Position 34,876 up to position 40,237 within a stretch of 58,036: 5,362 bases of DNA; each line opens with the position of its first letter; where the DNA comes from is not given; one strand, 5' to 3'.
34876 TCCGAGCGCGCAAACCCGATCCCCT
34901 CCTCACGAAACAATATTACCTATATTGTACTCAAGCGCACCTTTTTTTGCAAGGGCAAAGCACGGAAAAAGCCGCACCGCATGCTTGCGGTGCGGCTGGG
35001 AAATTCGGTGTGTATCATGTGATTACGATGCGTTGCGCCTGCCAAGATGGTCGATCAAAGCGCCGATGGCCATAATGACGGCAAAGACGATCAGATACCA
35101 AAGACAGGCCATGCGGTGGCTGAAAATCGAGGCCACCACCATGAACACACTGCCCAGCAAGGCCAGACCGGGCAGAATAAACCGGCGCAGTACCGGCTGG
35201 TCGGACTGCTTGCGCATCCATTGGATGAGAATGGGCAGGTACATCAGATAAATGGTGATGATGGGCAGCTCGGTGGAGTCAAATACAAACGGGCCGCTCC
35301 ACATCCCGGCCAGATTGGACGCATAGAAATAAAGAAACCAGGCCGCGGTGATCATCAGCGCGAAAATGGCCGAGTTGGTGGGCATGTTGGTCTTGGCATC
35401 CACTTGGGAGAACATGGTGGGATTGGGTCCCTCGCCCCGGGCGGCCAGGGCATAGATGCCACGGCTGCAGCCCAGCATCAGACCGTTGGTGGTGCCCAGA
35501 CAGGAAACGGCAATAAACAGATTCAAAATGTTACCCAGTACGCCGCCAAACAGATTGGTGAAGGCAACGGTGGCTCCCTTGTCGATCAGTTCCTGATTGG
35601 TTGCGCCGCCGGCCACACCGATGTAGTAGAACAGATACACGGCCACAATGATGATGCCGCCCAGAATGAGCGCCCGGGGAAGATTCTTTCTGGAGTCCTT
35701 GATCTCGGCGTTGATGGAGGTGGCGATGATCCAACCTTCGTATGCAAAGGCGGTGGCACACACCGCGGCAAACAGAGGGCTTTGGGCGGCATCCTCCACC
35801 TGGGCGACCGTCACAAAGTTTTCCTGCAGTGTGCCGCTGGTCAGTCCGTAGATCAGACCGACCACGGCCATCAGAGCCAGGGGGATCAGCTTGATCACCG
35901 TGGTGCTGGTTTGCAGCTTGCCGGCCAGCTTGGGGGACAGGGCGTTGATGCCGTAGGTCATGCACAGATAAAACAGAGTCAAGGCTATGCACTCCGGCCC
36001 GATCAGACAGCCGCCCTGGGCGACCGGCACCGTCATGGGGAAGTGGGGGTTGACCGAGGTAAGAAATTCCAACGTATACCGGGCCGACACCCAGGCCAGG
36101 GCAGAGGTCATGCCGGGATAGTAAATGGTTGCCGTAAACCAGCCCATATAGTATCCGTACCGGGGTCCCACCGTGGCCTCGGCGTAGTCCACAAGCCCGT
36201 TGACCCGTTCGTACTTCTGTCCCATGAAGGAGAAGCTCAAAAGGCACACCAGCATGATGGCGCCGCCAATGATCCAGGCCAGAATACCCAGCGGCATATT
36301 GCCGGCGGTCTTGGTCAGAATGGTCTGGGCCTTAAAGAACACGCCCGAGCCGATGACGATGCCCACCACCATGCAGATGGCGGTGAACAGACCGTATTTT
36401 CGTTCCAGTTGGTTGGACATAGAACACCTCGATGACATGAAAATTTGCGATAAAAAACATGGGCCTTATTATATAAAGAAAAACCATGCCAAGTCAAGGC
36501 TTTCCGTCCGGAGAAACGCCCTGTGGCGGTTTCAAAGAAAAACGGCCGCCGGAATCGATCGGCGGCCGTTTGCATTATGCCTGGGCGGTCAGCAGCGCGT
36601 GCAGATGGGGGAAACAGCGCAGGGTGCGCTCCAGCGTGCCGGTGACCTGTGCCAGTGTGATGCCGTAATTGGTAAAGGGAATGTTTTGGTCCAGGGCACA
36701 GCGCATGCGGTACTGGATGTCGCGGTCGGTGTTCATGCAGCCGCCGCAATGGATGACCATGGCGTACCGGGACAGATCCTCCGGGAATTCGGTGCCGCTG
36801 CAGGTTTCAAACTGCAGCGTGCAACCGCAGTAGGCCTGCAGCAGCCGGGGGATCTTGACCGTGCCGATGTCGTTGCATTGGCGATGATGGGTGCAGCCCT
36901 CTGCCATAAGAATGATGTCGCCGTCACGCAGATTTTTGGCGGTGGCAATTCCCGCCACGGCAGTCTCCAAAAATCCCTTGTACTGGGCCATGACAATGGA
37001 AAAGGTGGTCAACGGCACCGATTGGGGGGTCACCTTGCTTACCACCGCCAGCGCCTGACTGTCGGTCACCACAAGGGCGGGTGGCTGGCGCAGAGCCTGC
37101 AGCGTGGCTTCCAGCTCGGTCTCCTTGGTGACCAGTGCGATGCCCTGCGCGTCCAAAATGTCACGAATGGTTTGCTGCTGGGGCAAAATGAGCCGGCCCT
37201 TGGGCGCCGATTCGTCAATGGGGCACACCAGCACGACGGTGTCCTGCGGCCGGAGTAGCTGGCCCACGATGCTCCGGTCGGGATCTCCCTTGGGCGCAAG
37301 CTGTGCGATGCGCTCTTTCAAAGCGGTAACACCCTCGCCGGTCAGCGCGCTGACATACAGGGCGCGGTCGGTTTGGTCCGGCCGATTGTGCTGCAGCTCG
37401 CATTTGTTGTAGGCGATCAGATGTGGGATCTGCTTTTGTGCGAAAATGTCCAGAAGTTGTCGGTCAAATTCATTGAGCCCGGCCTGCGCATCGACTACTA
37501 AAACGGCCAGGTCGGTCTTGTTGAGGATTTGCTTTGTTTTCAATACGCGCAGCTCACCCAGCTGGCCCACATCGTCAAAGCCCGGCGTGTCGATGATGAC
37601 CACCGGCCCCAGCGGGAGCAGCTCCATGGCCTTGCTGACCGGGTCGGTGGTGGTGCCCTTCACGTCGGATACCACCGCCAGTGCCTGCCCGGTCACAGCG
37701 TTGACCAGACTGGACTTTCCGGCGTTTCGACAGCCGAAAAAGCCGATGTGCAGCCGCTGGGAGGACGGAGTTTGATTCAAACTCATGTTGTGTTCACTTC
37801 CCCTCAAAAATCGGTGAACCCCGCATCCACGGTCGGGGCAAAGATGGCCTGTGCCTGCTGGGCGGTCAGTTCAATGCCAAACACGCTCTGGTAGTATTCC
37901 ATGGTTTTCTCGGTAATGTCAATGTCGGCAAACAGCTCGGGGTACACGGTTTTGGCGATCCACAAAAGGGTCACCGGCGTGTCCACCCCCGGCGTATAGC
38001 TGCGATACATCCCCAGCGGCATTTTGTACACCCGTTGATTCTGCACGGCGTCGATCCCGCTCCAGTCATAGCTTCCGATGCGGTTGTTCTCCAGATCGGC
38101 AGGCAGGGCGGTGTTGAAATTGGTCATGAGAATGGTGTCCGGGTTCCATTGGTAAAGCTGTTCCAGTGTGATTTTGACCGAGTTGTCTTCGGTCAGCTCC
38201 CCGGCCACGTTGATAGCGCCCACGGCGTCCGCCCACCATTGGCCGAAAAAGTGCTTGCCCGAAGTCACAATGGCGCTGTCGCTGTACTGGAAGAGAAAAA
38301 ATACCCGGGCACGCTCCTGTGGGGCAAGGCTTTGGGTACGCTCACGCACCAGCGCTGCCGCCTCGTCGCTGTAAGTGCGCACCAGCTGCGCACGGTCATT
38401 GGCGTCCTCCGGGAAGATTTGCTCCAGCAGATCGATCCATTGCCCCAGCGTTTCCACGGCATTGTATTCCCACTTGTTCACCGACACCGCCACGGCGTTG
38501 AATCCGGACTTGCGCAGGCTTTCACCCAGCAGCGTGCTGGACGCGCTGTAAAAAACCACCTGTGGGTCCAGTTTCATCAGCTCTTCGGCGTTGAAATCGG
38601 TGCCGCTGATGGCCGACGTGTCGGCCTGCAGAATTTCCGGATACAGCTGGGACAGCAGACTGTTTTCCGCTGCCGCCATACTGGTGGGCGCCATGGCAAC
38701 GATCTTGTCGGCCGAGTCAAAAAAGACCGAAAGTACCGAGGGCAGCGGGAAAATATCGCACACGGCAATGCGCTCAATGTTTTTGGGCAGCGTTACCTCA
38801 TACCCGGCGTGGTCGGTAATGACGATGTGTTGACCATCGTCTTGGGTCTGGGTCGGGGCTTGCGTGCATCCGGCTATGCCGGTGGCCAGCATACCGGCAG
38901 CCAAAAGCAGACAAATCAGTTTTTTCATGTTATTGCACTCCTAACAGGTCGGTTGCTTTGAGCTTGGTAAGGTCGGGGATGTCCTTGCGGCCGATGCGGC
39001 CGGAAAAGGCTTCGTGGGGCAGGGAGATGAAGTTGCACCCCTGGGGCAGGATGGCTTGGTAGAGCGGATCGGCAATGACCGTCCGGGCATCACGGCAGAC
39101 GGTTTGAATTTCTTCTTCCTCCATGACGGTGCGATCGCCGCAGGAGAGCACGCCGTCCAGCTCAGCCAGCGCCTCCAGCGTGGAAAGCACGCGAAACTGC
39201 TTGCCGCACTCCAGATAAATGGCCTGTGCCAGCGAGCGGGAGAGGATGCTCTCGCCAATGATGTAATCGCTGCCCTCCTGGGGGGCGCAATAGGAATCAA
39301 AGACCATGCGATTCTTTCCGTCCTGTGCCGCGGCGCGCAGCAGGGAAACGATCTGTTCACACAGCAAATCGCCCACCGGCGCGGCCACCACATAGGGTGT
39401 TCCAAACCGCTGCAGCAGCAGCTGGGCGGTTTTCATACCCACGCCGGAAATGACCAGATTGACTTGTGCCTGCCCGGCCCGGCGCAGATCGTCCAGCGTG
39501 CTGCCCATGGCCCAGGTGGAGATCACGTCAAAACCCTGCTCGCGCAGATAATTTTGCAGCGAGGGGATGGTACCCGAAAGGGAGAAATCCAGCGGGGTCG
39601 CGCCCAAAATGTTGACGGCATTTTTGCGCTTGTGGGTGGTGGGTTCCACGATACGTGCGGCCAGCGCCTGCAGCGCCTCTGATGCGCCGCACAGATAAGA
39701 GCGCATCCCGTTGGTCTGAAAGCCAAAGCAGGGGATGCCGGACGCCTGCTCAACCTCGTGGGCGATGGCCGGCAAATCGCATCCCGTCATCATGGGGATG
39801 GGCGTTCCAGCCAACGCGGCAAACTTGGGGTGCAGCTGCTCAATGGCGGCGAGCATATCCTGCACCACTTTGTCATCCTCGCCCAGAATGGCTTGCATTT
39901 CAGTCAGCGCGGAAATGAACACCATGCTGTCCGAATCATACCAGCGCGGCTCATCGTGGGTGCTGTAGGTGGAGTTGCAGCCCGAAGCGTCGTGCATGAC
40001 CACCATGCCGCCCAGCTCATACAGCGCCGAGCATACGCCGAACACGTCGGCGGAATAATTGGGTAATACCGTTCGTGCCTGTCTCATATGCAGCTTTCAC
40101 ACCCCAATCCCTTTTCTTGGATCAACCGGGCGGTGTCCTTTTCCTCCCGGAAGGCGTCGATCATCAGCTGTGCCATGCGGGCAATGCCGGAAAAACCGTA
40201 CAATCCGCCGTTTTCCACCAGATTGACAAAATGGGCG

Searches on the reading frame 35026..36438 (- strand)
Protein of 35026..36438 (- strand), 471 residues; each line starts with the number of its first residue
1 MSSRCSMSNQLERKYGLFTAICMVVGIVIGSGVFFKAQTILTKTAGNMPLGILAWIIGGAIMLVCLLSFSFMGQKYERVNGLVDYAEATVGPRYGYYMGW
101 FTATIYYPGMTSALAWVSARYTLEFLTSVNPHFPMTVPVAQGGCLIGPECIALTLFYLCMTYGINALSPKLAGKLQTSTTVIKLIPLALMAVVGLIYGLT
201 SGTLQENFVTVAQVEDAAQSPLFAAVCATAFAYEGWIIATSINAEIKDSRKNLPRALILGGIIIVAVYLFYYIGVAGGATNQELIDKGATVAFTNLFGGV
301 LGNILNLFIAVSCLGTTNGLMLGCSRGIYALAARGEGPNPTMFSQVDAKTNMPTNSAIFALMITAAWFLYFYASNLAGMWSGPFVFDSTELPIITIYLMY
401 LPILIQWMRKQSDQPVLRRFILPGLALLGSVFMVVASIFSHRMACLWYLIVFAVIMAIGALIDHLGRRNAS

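Call 33: search_protein_families(library=pfam, proteins=[window:35026-36438:-], max_evalue=0.0001)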
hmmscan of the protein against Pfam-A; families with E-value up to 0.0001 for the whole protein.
window:35026-36438:- (471 aa): 2 families
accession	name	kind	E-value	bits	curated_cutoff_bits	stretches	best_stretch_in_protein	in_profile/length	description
PF13520.12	AA_permease_2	-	4.7e-46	158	27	1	16-458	2-425/427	Amino acid permease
PF00324.27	AA_permease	-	3.5e-29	102.3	24.6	1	21-425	3-402/470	Amino acid permease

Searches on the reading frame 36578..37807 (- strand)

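Call 34: search_protein_families(library=pfam, proteins=[window:36578-37807:-], max_evalue=0.0001)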
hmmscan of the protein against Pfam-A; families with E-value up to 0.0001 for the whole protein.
window:36578-37807:- (410 aa): 7 families
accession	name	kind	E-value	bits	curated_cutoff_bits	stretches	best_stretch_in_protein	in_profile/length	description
PF18133.7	HydF_tetramer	-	2.5e-43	147.1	22.6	1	282-397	2-117/118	Hydrogen maturase F tetramerization domain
PF18128.7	HydF_dimer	-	4.1e-39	133.1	23.4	1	180-278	1-99/99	Hydrogen maturase F dimerization domain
PF01926.29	MMR_HSR1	-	8.7e-22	77.8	21.9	1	21-135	2-113/113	50S ribosome-binding GTPase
PF00350.29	Dynamin_N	-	1.7e-08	35.2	27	0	68-117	102-148/168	Dynamin family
PF02421.24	FeoB_N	-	2.6e-07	30.7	27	1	21-137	3-116/156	Ferrous iron transport protein B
PF00009.33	GTP_EFTU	-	3.1e-07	30.6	26.5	1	70-151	72-147/188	Elongation factor Tu GTP binding domain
PF03193.22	RsgA_GTPase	-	1e-06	29.2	30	0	23-81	111-172/174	RsgA GTPase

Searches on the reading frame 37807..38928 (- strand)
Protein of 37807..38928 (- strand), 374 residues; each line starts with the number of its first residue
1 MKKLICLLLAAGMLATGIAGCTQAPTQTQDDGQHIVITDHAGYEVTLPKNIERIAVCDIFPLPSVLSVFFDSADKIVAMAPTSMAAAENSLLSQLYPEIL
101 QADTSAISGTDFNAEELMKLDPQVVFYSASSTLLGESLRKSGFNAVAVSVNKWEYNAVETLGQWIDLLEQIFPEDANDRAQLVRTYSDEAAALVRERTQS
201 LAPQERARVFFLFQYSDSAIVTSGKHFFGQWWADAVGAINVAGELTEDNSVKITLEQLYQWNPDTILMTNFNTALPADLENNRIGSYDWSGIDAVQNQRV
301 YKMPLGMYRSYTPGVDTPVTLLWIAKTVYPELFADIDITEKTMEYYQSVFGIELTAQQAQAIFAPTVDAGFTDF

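Call 34: search_protein_families(library=pfam, proteins=[window:37807-38928:-], max_evalue=0.0001)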
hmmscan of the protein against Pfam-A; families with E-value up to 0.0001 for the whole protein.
window:37807-38928:- (374 aa): 1 family
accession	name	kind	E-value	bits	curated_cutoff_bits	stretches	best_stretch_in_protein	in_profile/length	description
PF01497.23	Peripla_BP_2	-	3.6e-13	49.9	27.5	1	102-304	39-232/235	Periplasmic binding protein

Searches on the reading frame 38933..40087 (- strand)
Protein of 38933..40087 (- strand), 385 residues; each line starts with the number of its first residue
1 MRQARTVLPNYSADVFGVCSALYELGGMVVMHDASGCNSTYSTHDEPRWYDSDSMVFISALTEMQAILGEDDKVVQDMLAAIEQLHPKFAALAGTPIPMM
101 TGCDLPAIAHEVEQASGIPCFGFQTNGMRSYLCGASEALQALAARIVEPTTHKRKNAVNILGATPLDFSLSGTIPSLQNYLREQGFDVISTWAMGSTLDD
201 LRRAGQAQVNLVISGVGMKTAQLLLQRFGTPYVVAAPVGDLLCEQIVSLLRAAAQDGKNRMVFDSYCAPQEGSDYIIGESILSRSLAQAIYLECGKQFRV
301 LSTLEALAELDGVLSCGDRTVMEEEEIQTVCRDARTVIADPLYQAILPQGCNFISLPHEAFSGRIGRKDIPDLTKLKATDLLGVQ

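Call 34: search_protein_families(library=pfam, proteins=[window:38933-40087:-], max_evalue=0.0001)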
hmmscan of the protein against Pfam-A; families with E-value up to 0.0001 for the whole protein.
window:38933-40087:- (385 aa): 1 family
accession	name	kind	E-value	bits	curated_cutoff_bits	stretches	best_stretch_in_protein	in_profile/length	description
PF00148.24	Oxidored_nitro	-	3.5e-31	108.9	28.6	1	28-243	17-232/399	Nitrogenase component 1 type Oxidoreductase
